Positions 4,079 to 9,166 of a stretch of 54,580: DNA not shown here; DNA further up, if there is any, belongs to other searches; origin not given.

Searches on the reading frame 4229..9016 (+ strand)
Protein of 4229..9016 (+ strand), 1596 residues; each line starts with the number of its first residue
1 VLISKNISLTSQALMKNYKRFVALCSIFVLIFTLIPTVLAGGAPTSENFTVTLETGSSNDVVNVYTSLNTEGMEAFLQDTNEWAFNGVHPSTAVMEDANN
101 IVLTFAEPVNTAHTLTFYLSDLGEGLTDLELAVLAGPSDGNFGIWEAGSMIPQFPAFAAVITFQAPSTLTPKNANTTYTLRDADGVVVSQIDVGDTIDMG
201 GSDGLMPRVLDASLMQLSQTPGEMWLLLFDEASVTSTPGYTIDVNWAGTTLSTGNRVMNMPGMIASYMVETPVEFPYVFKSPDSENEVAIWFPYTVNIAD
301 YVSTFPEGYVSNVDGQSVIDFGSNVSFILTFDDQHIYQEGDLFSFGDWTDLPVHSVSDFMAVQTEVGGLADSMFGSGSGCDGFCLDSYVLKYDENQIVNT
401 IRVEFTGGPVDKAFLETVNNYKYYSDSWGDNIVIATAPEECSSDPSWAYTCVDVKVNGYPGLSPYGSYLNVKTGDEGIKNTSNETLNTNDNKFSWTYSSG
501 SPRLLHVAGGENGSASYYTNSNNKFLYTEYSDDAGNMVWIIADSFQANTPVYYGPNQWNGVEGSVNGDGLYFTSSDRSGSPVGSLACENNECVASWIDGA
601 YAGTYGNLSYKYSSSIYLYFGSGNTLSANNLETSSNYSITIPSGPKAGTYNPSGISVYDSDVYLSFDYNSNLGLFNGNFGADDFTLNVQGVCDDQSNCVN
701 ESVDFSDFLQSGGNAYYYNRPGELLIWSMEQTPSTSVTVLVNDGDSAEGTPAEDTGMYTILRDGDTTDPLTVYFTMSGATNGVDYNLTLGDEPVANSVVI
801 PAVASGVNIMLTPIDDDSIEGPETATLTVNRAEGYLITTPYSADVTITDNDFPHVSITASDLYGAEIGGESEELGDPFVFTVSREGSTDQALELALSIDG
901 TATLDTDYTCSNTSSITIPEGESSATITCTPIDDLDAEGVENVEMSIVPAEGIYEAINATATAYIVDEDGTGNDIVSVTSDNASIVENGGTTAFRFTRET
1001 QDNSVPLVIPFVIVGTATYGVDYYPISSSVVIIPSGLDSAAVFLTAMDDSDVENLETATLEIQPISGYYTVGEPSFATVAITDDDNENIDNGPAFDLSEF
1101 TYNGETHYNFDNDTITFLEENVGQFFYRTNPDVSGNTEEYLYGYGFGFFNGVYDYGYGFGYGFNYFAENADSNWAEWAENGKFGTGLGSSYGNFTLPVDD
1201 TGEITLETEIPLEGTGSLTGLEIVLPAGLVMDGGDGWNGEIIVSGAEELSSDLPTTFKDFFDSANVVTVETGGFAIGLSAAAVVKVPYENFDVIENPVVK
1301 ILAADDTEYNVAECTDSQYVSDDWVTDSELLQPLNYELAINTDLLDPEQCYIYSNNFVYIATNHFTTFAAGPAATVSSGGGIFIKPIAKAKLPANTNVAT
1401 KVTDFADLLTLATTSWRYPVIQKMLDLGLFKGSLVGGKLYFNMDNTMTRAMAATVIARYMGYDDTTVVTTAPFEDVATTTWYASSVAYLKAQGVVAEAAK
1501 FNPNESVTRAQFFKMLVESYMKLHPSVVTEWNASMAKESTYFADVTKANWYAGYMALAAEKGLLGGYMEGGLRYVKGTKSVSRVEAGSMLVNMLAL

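Call 14: search_protein_families(library=pfam, proteins=[window:4229-9016:+])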
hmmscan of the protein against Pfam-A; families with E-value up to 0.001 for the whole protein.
window:4229-9016:+ (1596 aa): 2 families
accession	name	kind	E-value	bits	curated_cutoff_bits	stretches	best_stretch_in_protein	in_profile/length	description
PF00395.25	SLH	-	2.7e-12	46.9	20.8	1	1472-1512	1-43/44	S-layer homology domain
PF03160.20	Calx-beta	-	4.3e-09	36.9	27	1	973-1085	5-119/119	Calx-beta domain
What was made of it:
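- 4229..9019 (+): Context: neighbouring giant (1596-aa) surface protein with Calx-beta and a C-terminal SLH domain. A terminator-like hairpin follows at 9045-9076. Pfam SLH 2.7e-12 at aa 1472-1512 and Calx-beta 4.3e-9 (call 14).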
